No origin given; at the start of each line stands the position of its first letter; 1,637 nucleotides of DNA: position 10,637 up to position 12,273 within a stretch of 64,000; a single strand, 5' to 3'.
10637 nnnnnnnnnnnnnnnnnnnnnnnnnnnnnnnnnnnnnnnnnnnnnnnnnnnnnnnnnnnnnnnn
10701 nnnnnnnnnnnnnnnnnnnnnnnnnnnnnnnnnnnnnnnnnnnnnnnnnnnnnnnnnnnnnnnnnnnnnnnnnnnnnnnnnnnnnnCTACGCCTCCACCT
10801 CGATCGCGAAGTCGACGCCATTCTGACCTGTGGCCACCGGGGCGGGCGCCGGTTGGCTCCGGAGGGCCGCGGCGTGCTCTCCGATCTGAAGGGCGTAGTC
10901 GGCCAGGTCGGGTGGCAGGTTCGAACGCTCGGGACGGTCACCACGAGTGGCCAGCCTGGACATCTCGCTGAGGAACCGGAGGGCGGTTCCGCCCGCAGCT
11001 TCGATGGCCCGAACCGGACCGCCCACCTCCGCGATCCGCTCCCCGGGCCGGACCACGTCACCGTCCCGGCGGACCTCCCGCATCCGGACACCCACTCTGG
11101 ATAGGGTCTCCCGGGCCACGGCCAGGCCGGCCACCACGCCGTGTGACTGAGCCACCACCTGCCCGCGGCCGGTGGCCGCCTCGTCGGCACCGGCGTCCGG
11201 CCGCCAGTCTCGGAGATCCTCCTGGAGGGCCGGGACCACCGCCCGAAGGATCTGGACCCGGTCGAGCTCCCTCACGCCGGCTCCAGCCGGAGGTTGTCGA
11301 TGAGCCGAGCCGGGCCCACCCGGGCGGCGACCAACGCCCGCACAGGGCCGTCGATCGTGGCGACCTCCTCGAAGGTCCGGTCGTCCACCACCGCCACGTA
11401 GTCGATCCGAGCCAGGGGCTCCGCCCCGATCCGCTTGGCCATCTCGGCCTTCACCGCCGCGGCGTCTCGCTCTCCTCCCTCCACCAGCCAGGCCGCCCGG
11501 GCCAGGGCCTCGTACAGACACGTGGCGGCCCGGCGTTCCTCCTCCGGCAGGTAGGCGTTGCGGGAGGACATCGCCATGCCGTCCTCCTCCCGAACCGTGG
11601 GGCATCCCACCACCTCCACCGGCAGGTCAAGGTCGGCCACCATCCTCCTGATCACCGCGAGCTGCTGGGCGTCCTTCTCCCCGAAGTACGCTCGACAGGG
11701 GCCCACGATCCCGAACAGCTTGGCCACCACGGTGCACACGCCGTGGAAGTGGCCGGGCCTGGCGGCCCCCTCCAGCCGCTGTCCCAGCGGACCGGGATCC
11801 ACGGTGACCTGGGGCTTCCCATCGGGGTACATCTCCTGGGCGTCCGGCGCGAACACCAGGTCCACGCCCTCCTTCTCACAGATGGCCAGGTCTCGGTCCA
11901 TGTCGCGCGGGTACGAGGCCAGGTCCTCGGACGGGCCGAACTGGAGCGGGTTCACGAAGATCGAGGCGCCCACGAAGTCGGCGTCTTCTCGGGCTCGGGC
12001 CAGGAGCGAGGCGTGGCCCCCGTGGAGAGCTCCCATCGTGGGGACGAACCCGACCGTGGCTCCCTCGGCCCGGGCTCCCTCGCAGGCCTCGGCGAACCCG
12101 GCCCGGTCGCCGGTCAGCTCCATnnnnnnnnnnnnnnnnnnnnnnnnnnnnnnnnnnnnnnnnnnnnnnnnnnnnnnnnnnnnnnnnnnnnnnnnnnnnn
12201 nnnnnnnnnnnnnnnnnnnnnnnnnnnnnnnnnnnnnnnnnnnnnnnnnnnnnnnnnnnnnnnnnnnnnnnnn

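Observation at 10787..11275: N-terminal-domain-only nadC ORF wedged between panC and coaX where mycobacteria have panD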

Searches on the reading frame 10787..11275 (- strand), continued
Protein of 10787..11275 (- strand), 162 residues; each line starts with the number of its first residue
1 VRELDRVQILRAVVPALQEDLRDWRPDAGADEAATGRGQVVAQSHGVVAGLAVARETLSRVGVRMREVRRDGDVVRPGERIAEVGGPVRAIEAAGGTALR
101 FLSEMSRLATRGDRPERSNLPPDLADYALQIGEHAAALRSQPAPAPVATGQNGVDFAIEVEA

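Call 77: predict_structure(alignment_id=A9)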
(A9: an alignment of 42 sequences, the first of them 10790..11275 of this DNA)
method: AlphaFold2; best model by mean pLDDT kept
length: 162 residues; sequences in the alignment: 42
mean_pLDDT: 91.8   pTM: 0.87
mean pLDDT of the five models: 91.8, 91.5, 90.4, 90.1, 90.0
residues with pLDDT >= 90: 127; 70-90: 23; 50-70: 12; < 50: 0
segments of 3 or more residues with pLDDT < 50: none
pLDDT, mean of each block of 10 residues (from residue 1): 92 97 88 93 97 98 98 97 97 97 96 88 96 91 61 87 79
secondary structure, 60 per line:
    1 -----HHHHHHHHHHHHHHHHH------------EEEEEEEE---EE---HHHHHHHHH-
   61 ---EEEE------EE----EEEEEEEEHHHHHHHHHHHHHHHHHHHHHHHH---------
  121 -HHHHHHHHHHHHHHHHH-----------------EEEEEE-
elements in order: H6-22 E35-42 H51-59 E64-67 E80-87 H88-111 H122-138 E156-161

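Call 86: search_protein_families(library=ncbifam, proteins=[P0161, P0140, P0151, P0177, P0166, P0145], max_evalue=0.01)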
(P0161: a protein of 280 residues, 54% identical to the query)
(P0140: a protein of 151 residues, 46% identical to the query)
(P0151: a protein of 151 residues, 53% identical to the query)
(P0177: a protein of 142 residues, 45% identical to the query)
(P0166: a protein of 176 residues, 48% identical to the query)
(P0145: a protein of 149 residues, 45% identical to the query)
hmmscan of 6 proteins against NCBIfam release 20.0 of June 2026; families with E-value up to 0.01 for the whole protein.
P0161 (280 aa): 10 families
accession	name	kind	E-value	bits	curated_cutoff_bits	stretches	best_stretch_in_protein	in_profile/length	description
TIGR00078.1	nadC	equivalog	1.3e-90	303.3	198.4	1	14-275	4-269/269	carboxylating nicotinate-nucleotide diphosphorylase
TIGR01334.1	modD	hypoth_equivalog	2.5e-24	86.2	178.85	1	18-267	14-270/277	ModD protein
NF006415.0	PRK08662.1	equivalog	4.4e-12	45.4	243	1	32-152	38-156/381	nicotinate phosphoribosyltransferase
NF002904.0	PRK03512.1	equivalog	3.5e-05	23.3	231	1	216-269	143-196/211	thiamine phosphate synthase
TIGR00693.1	thiE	equivalog_domain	0.00034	19.9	145.1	1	216-265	138-187/197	thiamine phosphate synthase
NF041303.1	Indglycph_syn_Halo_TrpC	equivalog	0.00091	18.6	380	1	181-261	146-234/250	indole-3-glycerol phosphate synthase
TIGR00284.1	TIGR00284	hypoth_equivalog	0.003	16.2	256.65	1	174-226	195-247/497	dihydropteroate synthase-like protein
NF005819.0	PRK07695.1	equivalog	0.0035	17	251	0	178-259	85-176/205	thiazole tautomerase TenI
NF005529.0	PRK07188.1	equivalog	0.006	15.6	378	1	70-156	82-168/358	nicotinate phosphoribosyltransferase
TIGR01163.1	rpe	equivalog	0.0092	15.4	212.6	0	219-262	153-196/211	ribulose-phosphate 3-epimerase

P0140 (151 aa): 1 family
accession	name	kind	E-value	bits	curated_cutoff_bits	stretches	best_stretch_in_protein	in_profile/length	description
TIGR00078.1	nadC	equivalog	6.8e-14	51.7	198.4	1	26-110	20-105/269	carboxylating nicotinate-nucleotide diphosphorylase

P0151 (151 aa): 2 families
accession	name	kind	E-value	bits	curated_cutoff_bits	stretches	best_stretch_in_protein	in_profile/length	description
TIGR00078.1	nadC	equivalog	1.9e-15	56.9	198.4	1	13-116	2-106/269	carboxylating nicotinate-nucleotide diphosphorylase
NF008052.0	PRK10786.1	equivalog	0.0063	15.2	500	1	65-143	32-106/367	bifunctional diaminohydroxyphosphoribosylaminopyrimidine deaminase/5-amino-6-(5-phosphoribosylamino)uracil reductase RibD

P0177 (142 aa): 2 families
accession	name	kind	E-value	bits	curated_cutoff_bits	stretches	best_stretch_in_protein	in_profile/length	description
TIGR00078.1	nadC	equivalog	7.6e-11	41.7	198.4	1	24-110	16-105/269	carboxylating nicotinate-nucleotide diphosphorylase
TIGR01334.1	modD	hypoth_equivalog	0.0021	17.6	178.85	1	41-105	41-105/277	ModD protein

P0166 (176 aa): 1 family
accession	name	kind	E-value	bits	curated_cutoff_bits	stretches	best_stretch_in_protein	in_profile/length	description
TIGR00078.1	nadC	equivalog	7.1e-12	45.1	198.4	1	54-138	21-106/269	carboxylating nicotinate-nucleotide diphosphorylase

P0145 (149 aa): 1 family
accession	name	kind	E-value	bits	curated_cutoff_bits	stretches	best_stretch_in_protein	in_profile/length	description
TIGR00078.1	nadC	equivalog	5.3e-14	52.1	198.4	1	10-109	3-103/269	carboxylating nicotinate-nucleotide diphosphorylase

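Call 87: search_protein_families(library=pfam, alignment_id=A9, max_evalue=0.01)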
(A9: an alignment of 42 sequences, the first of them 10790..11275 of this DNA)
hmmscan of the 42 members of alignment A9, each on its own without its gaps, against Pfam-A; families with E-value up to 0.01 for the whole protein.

A. member 1, window:10790-11275:- (162 aa): 1 family
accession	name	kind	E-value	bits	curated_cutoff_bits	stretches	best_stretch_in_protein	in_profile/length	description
PF02749.22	QRPTase_N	-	1e-11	45.3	27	1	33-106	11-82/82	Quinolinate phosphoribosyl transferase, N-terminal domain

B. families by the number of members that match (of 42 scanned): 1 family
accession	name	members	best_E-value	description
PF02749.22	QRPTase_N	42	2.9e-18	Quinolinate phosphoribosyl transferase, N-terminal domain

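Call 88: list_cluster_members(proteins=[P0001, P0020, P0183, P0236, P0229, P0163])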
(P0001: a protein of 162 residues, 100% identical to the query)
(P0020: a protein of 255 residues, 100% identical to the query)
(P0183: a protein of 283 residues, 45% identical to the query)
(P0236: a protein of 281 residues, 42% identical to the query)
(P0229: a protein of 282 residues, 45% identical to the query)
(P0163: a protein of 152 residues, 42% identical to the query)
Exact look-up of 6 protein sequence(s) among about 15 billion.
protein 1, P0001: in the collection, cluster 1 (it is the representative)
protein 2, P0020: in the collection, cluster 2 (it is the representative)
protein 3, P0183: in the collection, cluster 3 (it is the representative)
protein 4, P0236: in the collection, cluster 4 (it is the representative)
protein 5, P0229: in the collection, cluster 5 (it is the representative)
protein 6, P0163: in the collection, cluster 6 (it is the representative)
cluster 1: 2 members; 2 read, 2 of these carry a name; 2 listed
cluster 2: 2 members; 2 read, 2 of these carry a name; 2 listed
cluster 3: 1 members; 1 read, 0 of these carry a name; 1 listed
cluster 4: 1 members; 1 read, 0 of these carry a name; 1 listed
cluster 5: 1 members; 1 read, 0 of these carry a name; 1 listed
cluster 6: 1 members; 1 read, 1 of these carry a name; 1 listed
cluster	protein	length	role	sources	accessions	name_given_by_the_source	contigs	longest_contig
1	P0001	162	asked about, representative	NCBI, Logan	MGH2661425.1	MAG: hypothetical protein ACRDH8_01185 [Actinomycetota bacterium]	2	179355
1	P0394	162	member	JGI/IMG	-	hypothetical protein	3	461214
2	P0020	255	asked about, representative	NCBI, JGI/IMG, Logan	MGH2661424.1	MAG: type III pantothenate kinase [Actinomycetota bacterium] | type III pantothenate kinase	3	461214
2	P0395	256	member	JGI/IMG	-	type III pantothenate kinase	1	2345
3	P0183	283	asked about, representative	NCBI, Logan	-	-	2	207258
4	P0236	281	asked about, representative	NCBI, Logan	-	-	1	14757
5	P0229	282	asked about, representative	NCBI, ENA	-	-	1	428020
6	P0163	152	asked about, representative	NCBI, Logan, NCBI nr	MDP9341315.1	MAG: hypothetical protein M3Q23_04210 [Actinomycetota bacterium] | hypothetical protein [Actinomycetota bacterium]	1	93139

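Call 89: find_encoding_contigs(protein=P0183, flank=5000, max_places=3)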
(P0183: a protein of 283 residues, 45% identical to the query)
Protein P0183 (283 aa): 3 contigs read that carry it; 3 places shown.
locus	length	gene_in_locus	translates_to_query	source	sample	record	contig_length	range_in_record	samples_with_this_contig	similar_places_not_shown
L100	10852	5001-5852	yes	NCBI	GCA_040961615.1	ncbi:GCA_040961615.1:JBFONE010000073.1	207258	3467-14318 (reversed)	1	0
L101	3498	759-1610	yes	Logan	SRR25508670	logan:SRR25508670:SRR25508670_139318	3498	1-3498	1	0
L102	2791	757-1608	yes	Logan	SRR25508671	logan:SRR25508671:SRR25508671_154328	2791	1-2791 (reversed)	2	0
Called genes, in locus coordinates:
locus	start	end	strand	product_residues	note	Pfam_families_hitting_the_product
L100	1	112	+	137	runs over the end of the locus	PF02310:B12-binding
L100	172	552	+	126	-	PF01584:CheW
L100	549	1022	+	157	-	PF01584:CheW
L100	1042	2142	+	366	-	PF00072:Response_reg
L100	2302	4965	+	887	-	PF00133:tRNA-synt_1, PF09334:tRNA-synt_1g, PF13603:tRNA-synt_1_2, PF09334:tRNA-synt_1g (weak), PF08264:Anticodon_1, PF10458:Val_tRNA-synt_C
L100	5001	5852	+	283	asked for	PF02749:QRPTase_N, PF01729:QRPTase_C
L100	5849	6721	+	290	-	PF03099:BPL_LplA_LipB, PF02237:BPL_C (faint)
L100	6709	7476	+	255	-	PF03309:Pan_kinase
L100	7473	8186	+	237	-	-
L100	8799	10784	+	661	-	PF13567:DUF4131, PF03772:Competence, PF00753:Lactamase_B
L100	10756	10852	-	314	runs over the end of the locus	PF02163:Peptidase_M50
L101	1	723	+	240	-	?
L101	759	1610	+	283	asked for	PF02749:QRPTase_N, PF01729:QRPTase_C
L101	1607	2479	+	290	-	PF03099:BPL_LplA_LipB, PF02237:BPL_C (faint)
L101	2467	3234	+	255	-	PF03309:Pan_kinase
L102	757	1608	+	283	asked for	PF02749:QRPTase_N, PF01729:QRPTase_C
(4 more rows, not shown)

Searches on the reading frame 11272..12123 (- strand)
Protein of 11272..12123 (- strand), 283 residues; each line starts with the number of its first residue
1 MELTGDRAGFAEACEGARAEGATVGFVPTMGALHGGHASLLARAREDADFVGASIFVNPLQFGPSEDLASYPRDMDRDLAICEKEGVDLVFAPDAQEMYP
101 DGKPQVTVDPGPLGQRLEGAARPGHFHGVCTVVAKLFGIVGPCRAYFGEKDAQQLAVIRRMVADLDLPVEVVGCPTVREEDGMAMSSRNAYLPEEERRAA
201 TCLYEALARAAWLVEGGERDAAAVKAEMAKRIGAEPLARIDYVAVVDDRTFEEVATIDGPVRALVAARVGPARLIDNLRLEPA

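Call 5: search_protein_families(library=pfam, proteins=[window:11272-12123:-], max_evalue=1)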
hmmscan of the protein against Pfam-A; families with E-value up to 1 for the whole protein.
window:11272-12123:- (283 aa): 1 family
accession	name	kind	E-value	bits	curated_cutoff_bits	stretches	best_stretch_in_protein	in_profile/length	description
PF02569.21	Pantoate_ligase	-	1.2e-104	349.6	20.7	1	11-278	10-267/268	Pantoate-beta-alanine ligase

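Call 6: search_protein_families(library=ncbifam, proteins=[window:11272-12123:-], max_evalue=1)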
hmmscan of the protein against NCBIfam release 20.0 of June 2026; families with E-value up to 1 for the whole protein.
window:11272-12123:- (283 aa): 5 families
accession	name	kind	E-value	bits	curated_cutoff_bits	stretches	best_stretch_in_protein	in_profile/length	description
TIGR00018.1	panC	equivalog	7e-96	320.5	212.75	1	14-280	14-282/283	pantoate--beta-alanine ligase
NF010004.0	PRK13477.1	equivalog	1.2e-90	304.4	524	1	20-280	19-281/514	bifunctional pantoate--beta-alanine ligase/(d)CMP kinase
TIGR00125.1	cyt_tran_rel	domain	1.3e-05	25.3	27.7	1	26-87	4-63/65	adenylyltransferase/cytidyltransferase family protein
NF005040.0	PRK06457.1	equivalog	0.017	13.5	788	1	140-248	130-236/549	pyruvate dehydrogenase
NF001985.0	PRK00777.1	subfamily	0.21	11.6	104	0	29-49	12-32/157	pantetheine-phosphate adenylyltransferase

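Call 15: find_related_loci(query=A1, collection=genome_contigs, flank=6000)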
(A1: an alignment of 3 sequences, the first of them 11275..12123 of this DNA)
Query A1 (283 aa) in genome_contigs; peptide patterns used: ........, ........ (x = any residue, [..] = any of these).
600 stretches matched a pattern (row limit reached: there are more); 592 encode a relative of the query (tblastn E <= 1e-3); the best 80 are kept; 80 distinct loci.
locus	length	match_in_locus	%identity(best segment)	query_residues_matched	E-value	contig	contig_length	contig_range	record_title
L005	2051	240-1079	67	1-280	1e-128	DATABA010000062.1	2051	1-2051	MAG TPA_asm: Actinomycetota bacterium isolate SMAG_U6686 k141_1795789, whole genome shotgun sequence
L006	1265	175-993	70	8-280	8e-122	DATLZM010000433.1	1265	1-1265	MAG TPA_asm: Actinomycetota bacterium isolate SMAG_U13298 k141_548680, whole genome shotgun sequence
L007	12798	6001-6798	63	12-278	3e-96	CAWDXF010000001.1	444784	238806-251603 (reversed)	MAG: uncultured Microthrixaceae bacterium isolate MFD04212.bin.2.37 genome assembly, contig: contig_11479, whole genome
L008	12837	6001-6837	54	1-280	2e-94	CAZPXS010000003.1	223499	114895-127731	MAG TPA_asm: uncultured Aquificales bacterium isolate binchicken_co1_26 genome assembly, contig: NODE_42_length_223499_c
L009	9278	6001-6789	59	18-281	4e-94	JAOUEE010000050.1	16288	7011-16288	MAG: Acidimicrobiia bacterium isolate 4_1_Jan_SF_Bin55 4_1_Jan_SF_Bin55_scaffold_1273_c1, whole genome shotgun sequence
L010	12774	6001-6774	56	23-281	4e-94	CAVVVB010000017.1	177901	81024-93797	MAG: uncultured Chloroflexia bacterium isolate MFD03726.bin.2.26 genome assembly, contig: contig_43540, whole genome sho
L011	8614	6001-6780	55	18-278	1e-93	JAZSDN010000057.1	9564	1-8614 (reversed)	MAG: Clostridia bacterium isolate T1900044598_TS20190064.MAGScoT_cleanbin_000004 SGB_673_k141_1228608, whole genome shot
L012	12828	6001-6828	54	1-277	4e-92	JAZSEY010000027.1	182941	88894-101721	MAG: Lachnospiraceae bacterium isolate T1900044587_TS20190053.MAGScoT_cleanbin_000008 SGB_602_k141_2130589, whole genome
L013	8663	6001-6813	59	10-281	6e-92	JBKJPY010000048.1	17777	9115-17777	MAG: Acidimicrobiales bacterium isolate ant_bin.480 k117_4602268, whole genome shotgun sequence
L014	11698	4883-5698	55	9-280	3e-92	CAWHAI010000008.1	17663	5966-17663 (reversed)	MAG: uncultured Chloroflexia bacterium isolate MFD04408.bin.2.112 genome assembly, contig: contig_126385, whole genome s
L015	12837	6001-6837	52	1-280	4e-92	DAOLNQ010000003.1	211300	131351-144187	MAG TPA_asm: Candidatus Saccharicenans sp. isolate AMR_MDS_4783 NODE_37_length_211300_cov_46.077971, whole genome shotgu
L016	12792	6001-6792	58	17-281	1e-91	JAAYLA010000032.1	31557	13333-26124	MAG: Bacillota bacterium isolate AS15tlH2ME_115 8080_AS15, whole genome shotgun sequence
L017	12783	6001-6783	60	18-278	1e-91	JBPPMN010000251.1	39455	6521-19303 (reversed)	MAG: Acidimicrobiales bacterium isolate BIOS2019_out_072 k131_2056875, whole genome shotgun sequence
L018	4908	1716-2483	58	22-278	2e-91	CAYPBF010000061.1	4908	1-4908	MAG TPA_asm: uncultured Dehalococcoidales bacterium isolate binchicken_co294_60 genome assembly, contig: NODE_13769_leng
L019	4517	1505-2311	51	12-281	2e-91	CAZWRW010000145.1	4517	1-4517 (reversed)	MAG TPA_asm: uncultured Ruminococcus sp. isolate SRP222552_co1_20 genome assembly, contig: NODE_25850_length_4517_cov_17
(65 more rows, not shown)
